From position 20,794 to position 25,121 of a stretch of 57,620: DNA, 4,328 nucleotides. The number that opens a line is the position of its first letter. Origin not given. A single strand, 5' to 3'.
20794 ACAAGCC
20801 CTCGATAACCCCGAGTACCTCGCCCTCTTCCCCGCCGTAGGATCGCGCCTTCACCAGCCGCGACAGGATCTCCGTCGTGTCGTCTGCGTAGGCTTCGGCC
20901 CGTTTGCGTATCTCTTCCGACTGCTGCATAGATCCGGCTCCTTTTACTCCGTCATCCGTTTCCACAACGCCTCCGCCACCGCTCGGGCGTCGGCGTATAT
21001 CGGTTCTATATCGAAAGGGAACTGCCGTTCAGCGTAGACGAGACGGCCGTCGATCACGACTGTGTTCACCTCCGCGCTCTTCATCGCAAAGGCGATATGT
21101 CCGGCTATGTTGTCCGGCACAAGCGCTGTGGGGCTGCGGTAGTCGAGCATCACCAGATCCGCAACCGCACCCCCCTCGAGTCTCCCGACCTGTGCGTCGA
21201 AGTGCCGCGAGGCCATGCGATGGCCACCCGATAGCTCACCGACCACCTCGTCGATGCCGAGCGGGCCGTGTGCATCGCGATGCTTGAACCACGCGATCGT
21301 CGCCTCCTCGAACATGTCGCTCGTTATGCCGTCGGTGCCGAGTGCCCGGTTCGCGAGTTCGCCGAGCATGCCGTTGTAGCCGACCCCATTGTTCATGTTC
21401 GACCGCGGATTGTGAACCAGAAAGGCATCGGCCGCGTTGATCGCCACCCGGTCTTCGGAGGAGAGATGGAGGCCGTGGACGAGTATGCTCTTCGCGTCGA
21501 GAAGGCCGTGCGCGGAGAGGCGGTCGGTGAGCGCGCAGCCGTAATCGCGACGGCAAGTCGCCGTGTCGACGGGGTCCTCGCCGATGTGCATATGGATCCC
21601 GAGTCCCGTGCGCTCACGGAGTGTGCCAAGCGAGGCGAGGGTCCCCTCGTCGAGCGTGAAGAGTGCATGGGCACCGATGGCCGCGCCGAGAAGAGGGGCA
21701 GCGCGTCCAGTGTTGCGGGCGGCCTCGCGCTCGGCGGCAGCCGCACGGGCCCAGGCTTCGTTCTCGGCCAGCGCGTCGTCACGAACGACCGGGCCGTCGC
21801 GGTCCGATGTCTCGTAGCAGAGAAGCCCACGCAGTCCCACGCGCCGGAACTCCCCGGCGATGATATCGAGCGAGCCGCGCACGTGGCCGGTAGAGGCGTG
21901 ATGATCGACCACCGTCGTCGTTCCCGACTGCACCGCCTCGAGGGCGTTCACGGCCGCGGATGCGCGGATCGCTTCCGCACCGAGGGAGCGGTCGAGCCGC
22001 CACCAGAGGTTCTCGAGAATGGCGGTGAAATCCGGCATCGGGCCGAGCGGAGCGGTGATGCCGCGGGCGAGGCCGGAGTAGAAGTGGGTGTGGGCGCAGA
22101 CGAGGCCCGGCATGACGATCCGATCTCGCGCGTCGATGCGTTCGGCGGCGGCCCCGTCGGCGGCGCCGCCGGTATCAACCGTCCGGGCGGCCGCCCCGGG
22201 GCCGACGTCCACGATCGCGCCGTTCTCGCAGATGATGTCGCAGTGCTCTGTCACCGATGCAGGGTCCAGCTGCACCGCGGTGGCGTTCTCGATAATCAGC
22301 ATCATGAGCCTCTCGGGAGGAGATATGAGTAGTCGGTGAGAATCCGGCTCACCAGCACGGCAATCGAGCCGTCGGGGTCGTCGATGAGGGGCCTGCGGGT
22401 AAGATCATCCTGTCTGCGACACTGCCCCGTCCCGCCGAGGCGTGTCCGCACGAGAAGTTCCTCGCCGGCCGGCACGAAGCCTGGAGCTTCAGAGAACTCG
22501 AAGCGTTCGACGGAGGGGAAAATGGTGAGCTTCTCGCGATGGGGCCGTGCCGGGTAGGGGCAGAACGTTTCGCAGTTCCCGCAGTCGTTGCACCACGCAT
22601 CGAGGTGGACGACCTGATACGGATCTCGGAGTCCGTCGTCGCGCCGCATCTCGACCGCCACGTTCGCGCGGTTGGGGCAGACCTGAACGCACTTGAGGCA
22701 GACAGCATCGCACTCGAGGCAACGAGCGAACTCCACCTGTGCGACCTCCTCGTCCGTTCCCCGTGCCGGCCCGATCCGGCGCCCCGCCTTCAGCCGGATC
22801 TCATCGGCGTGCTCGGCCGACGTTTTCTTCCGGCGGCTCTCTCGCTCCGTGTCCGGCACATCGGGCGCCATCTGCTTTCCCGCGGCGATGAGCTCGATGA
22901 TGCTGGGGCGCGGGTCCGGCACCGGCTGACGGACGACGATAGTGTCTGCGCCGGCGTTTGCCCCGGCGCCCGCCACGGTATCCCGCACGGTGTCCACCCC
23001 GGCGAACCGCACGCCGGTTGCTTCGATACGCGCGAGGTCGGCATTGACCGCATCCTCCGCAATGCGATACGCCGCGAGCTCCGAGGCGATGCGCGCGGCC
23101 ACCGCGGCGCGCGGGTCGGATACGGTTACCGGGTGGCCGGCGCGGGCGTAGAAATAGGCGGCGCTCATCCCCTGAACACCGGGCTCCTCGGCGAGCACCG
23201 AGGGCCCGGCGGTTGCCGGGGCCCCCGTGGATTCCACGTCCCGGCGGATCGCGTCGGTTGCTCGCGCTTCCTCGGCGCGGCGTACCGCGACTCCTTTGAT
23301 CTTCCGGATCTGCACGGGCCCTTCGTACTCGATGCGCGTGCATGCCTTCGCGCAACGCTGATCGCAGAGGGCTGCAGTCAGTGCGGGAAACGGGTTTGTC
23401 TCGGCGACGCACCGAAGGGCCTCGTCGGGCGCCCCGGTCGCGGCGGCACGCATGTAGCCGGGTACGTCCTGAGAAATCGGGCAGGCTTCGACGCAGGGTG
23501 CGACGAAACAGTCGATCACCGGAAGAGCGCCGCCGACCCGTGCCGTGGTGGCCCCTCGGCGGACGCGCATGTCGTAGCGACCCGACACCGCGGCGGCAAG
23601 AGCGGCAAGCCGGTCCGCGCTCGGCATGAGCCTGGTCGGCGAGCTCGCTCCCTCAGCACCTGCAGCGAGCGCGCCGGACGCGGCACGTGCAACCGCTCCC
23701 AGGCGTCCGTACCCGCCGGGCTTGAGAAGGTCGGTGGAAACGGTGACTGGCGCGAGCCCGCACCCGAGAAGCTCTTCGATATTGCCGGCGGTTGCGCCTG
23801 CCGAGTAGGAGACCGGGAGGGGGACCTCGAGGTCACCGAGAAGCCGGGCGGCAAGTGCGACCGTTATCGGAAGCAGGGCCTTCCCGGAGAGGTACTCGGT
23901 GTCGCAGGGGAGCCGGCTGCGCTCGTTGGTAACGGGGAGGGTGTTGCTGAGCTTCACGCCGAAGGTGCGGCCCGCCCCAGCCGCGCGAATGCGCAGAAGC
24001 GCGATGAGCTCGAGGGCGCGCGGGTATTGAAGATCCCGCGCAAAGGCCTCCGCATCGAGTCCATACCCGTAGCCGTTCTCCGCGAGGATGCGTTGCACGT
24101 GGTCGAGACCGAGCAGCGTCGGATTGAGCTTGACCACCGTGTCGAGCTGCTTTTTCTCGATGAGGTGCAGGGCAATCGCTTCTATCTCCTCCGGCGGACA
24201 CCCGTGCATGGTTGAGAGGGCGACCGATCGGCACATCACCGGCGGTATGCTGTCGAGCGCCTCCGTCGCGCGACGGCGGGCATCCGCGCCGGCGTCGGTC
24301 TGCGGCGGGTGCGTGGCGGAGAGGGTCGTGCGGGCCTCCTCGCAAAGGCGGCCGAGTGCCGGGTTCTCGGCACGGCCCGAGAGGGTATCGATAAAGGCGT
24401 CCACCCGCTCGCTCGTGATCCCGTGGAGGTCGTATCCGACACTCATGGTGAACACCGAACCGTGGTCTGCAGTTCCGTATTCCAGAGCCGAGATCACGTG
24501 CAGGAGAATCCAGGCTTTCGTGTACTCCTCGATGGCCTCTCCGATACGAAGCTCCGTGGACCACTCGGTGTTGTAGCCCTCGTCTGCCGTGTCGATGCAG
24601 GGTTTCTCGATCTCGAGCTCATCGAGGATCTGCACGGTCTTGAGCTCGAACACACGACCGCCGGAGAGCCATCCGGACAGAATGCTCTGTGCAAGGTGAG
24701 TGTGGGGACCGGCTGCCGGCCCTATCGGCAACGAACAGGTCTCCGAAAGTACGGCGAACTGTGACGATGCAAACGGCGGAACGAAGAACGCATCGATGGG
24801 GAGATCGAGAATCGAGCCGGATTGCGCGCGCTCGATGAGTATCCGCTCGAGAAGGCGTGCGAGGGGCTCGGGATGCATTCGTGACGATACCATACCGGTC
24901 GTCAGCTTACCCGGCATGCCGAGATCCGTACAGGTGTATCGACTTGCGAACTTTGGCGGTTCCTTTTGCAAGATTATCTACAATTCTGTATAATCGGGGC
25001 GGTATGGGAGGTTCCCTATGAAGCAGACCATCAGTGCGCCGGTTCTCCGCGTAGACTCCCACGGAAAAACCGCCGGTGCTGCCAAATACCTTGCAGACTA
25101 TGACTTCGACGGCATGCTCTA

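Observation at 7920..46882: Composite purine/urate catabolic supercluster that combines the O2-dependent uricase route with the ygeW-ygeY-ssnA-ygfK-xdhD gene set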

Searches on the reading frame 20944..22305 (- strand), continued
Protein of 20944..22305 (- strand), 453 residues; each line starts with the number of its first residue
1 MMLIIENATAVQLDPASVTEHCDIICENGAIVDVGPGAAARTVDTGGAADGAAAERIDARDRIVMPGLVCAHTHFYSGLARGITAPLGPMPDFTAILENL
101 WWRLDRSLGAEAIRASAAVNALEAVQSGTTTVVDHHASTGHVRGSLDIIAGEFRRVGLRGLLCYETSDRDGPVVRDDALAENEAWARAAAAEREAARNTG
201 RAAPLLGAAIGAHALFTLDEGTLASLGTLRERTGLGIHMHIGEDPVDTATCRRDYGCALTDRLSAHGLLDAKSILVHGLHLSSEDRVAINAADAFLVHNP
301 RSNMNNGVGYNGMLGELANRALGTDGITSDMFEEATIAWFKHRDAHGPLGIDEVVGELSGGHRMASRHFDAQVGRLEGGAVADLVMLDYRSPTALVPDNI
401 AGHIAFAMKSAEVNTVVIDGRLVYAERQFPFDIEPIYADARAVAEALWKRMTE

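Call 58: search_protein_families(library=ncbifam, proteins=[L002:3391-4779:+, L090:5764-7212:+, L002:15863-17143:-, L090:4460-5767:+], max_evalue=1e-8)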
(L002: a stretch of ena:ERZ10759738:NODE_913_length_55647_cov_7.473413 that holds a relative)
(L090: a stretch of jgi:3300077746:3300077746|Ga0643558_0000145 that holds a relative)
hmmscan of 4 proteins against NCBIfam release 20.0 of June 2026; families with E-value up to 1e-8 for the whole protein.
L002:3391-4779:+ (462 aa): 33 families (the best 25 are shown)
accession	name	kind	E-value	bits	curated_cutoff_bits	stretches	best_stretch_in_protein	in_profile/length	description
TIGR03178.1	allantoinase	equivalog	2.3e-93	313.4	357.85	1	1-444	2-439/441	allantoinase AllB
NF004839.0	PRK06189.1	equivalog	4.9e-92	308.9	631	1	14-445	16-446/451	allantoinase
NF002668.0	PRK02382.1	equivalog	1.2e-85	287.8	452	1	18-445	13-427/436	dihydroorotase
NF058539.1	ergo_uti2_ErtD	equivalog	5.3e-80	269.5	650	1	14-446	14-447/449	hydantoin-5-propionate amidohydrolase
NF058538.1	ergo_util_ErtD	equivalog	2.1e-79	267.4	600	1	21-446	21-446/446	hydantoin-5-propionate amidohydrolase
NF005751.0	PRK07575.1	equivalog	2.9e-79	266.6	529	1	2-431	6-423/440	dihydroorotase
TIGR00857.1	pyrC_multi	subfamily_domain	2.2e-73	247.6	279.05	1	16-430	3-411/412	dihydroorotase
NF006559.0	PRK09060.1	equivalog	4.6e-71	239.4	482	1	6-439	12-431/444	dihydroorotase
NF005960.0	PRK08044.1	equivalog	1.3e-69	235.1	688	1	3-445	7-449/453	allantoinase AllB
NF009941.0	PRK13404.1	subfamily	4.5e-67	226.7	647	1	11-449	14-464/478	dihydropyrimidinase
TIGR02033.1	D-hydantoinase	equivalog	6.7e-66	223.1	393.25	1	15-445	13-453/454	dihydropyrimidinase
NF006688.0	PRK09236.1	equivalog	7.1e-66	222.8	535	1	13-432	14-430/444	dihydroorotase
NF003271.0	PRK04250.1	equivalog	1.7e-58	198.2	405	1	14-434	14-394/407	dihydroorotase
NF006844.0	PRK09357.2-5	equivalog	6.3e-50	170.4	701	1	18-429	21-421/422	dihydroorotase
NF006841.0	PRK09357.2-2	equivalog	2.9e-49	167.9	640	1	16-431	16-420/421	dihydroorotase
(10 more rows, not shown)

L090:5764-7212:+ (482 aa): 36 families (the best 25 are shown)
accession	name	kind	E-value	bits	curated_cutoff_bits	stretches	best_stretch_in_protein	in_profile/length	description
TIGR03178.1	allantoinase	equivalog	5.3e-92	308.9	357.85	1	13-441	5-429/441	allantoinase AllB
NF004839.0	PRK06189.1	equivalog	1.3e-89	300.9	631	1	14-455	9-447/451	allantoinase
NF002668.0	PRK02382.1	equivalog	2.4e-85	286.9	452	1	14-459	10-432/436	dihydroorotase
NF058539.1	ergo_uti2_ErtD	equivalog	3.2e-78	263.6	650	1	11-455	4-447/449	hydantoin-5-propionate amidohydrolase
NF005751.0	PRK07575.1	equivalog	3e-75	253.3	529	1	8-439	3-422/440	dihydroorotase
NF058538.1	ergo_util_ErtD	equivalog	2.4e-74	250.8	600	1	12-455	4-446/446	hydantoin-5-propionate amidohydrolase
TIGR00857.1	pyrC_multi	subfamily_domain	1.3e-73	248.4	279.05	1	24-438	2-410/412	dihydroorotase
NF009941.0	PRK13404.1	subfamily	1.8e-72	244.5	647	1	21-461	15-467/478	dihydropyrimidinase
TIGR02033.1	D-hydantoinase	equivalog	4.9e-71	240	393.25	1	11-454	2-453/454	dihydropyrimidinase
NF006559.0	PRK09060.1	equivalog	1.2e-70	238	482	1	11-440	8-425/444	dihydroorotase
NF005960.0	PRK08044.1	equivalog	4.6e-69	233.3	688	1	27-452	20-447/453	allantoinase AllB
NF006688.0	PRK09236.1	equivalog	2.9e-63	214.2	535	1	23-441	15-430/444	dihydroorotase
NF003271.0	PRK04250.1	equivalog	3e-51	174.3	405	1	11-442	4-393/407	dihydroorotase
NF006844.0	PRK09357.2-5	equivalog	2.1e-50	172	701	1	9-437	3-420/422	dihydroorotase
NF006836.0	PRK09357.1-1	equivalog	3.9e-49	167.5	538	1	28-436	17-423/432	dihydroorotase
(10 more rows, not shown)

L002:15863-17143:- (426 aa): 20 families
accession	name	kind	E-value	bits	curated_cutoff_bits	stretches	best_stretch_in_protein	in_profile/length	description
TIGR03528.1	2_3_DAP_am_ly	equivalog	3.6e-152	506.5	532.25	1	44-416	21-393/396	diaminopropionate ammonia-lyase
NF006058.0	PRK08206.1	equivalog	3e-150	500.2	276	1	44-419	24-396/402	diaminopropionate ammonia-lyase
TIGR01747.1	diampropi_NH3ly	subfamily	1.8e-141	471.4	274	1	44-416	2-374/376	diaminopropionate ammonia-lyase family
NF006390.0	PRK08639.1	equivalog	2e-18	66.6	421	1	138-299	75-226/418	threonine ammonia-lyase IlvA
NF004771.0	PRK06110.1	equivalog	2.4e-17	63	317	1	136-351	70-267/323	threonine dehydratase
NF006094.0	PRK08246.1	subfamily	1.3e-16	60.9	331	1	135-343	67-255/310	serine/threonine dehydratase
NF002823.0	PRK02991.1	equivalog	5.5e-16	58.4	246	1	83-343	104-367/444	D-serine ammonia-lyase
TIGR01127.1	ilvA_1Cterm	equivalog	1.6e-15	57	378.75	1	139-352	51-247/380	threonine ammonia-lyase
NF005292.0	PRK06815.1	equivalog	3.3e-15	56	371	1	139-353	72-270/320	threonine/serine dehydratase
NF006674.0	PRK09224.1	subfamily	2.6e-14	52.8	577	1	139-344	76-266/508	threonine ammonia-lyase IlvA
TIGR01124.1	ilvA_2Cterm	equivalog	6.6e-14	51.4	411.3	1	139-299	68-215/499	threonine ammonia-lyase, biosynthetic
NF005600.0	PRK07334.1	equivalog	9.6e-14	50.8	496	1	140-375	80-292/408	threonine ammonia-lyase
NF004996.0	PRK06381.1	equivalog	2e-13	50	266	1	140-260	67-178/319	threonine synthase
TIGR02079.1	THD1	equivalog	3.1e-13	49.3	440.55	1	139-298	67-217/410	threonine ammonia-lyase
NF005680.0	PRK07476.1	equivalog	7.7e-13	48.1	413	1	139-365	74-282/326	hydroxyectoine utilization dehydratase EutB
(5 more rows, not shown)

L090:4460-5767:+ (435 aa): 19 families
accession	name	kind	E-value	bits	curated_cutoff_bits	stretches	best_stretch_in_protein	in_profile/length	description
NF006679.0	PRK09228.1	subfamily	1.1e-133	446.2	351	1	16-430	26-432/433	guanine deaminase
TIGR02967.1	guan_deamin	equivalog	6.9e-109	364.5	375.4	1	19-424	4-401/401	guanine deaminase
NF005557.0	PRK07228.1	equivalog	4.7e-62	210.1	522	1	18-430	18-415/445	5'-deoxyadenosine deaminase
NF006055.0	PRK08203.1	equivalog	9.3e-43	146.4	532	1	4-379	9-391/455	8-oxoguanine deaminase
NF006549.0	PRK09045.1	equivalog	2.1e-36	125.5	540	1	11-379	19-379/444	TRZ/ATZ family hydrolase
NF009059.0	PRK12393.1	equivalog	1.8e-30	106.1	543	1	11-376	18-392/460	amidohydrolase family protein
NF012037.0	PRK15493.1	equivalog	7.2e-28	97.5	779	1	48-384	48-377/435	bifunctional S-methyl-5'-thioadenosine deaminase/S-adenosylhomocysteine deaminase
NF005211.0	PRK06687.1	equivalog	1.9e-27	96.1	703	1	48-381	47-374/419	TRZ/ATZ family protein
NF004701.0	PRK06038.1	equivalog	3.5e-24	85.3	609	1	19-379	21-366/432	N-ethylammeline chlorohydrolase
NF006269.1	PRK08418.1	equivalog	3.5e-22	78.7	320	1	237-378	241-374/408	aminofutalosine deaminase family hydrolase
NF006252.0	PRK08393.1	equivalog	7.8e-21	74.6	617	1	47-377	42-361/424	N-ethylammeline chlorohydrolase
NF006681.0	PRK09229.1-2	equivalog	3.1e-20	72.4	362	1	216-431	228-428/451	formimidoylglutamate deiminase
NF006056.0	PRK08204.1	subfamily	2.6e-19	69.3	391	1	13-380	16-381/449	hypothetical protein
NF005540.0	PRK07203.1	equivalog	1.4e-15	56.9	444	1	18-378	18-377/444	putative aminohydrolase SsnA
TIGR03314.1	Se_ssnA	subfamily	1.8e-14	53.4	455.5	1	20-378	19-376/441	putative selenium metabolism protein SsnA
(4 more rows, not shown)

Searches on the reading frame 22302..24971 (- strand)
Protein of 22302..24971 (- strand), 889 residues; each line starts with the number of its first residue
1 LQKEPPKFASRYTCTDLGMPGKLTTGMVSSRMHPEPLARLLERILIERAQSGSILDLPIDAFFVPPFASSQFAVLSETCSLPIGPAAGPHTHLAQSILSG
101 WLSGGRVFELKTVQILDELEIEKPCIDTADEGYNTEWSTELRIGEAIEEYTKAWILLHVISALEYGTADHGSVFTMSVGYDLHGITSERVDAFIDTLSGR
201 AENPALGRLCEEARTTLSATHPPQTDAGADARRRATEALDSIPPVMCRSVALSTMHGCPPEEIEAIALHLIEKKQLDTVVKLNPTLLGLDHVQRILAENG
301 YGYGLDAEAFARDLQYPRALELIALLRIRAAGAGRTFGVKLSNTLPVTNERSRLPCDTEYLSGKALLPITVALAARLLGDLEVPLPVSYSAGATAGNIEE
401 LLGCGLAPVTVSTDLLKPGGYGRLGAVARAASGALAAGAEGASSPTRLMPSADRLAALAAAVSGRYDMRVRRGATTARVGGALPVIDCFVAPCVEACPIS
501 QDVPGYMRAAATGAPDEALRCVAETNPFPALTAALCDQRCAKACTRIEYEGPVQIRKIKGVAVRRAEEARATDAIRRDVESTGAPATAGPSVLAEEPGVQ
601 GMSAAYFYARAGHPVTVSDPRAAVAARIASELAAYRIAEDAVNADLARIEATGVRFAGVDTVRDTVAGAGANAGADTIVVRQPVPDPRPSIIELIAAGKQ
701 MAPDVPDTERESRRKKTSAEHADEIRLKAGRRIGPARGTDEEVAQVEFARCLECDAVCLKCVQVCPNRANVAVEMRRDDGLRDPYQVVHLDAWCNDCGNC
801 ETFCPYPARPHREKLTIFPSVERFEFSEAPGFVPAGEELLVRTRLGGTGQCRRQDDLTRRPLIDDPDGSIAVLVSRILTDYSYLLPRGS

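Call 6: search_protein_families(library=ncbifam, proteins=[window:22302-24971:-], max_evalue=0.00001)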
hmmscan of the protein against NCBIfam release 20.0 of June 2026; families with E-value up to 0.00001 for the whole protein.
window:22302-24971:- (889 aa): 11 families
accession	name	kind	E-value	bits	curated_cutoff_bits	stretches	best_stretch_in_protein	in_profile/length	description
TIGR03315.1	Se_ygfK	equivalog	5.2e-218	726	835.3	2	30-657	2-605/1012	putative selenate reductase subunit YgfK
NF009410.0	PRK12771.1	subfamily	4e-32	111.5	516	1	483-664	40-214/566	NAD(P)-binding protein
NF010590.0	PRK13984.1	equivalog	6.9e-18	64.1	946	1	486-669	193-368/611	putative oxidoreductase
NF045663.1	diclust_near_Sec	equivalog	1.3e-17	63.1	530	1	491-663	18-179/759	pyridine nucleotide-disulfide oxidoreductase/dicluster-binding protein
NF009454.0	PRK12814.1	equivalog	2.7e-17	62.4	916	1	487-657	99-261/657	putative NADPH-dependent glutamate synthase small subunit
TIGR01317.1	GOGAT_sm_gam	subfamily_domain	6.1e-12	45.1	447.7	1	485-680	44-234/485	glutamate synthase small subunit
TIGR01316.1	gltA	equivalog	7e-12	44.9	471.75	1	490-657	35-201/449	NADPH-dependent glutamate synthase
NF009415.0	PRK12779.1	equivalog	1.7e-11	42.8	1519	1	495-657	212-374/944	putative bifunctional glutamate synthase subunit beta/2-polyprenylphenol hydroxylase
NF009414.0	PRK12778.1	equivalog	5.5e-11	41.4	1103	1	483-658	329-500/752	bifunctional dihydroorotate dehydrogenase B NAD binding subunit/NADPH-dependent glutamate synthase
NF009413.0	PRK12775.1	equivalog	2.5e-08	32.2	1895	1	484-665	332-506/1006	putative trifunctional 2-polyprenylphenol hydroxylase/glutamate synthase subunit beta/ferritin domain-containing protein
TIGR01318.1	gltD_gamma_fam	subfamily_domain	1.9e-07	30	482.95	1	485-657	42-209/467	glutamate synthase, small subunit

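Call 19: search_protein_families(library=pfam, proteins=[window:22302-24971:-], max_evalue=0.001)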
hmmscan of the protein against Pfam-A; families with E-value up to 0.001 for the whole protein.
window:22302-24971:- (889 aa): 1 family
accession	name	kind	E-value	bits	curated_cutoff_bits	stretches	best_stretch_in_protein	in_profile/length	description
PF14691.11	Fer4_20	-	4.5e-14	52.7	25.8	1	486-568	25-110/113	Dihydroprymidine dehydrogenase domain II, 4Fe-4S cluster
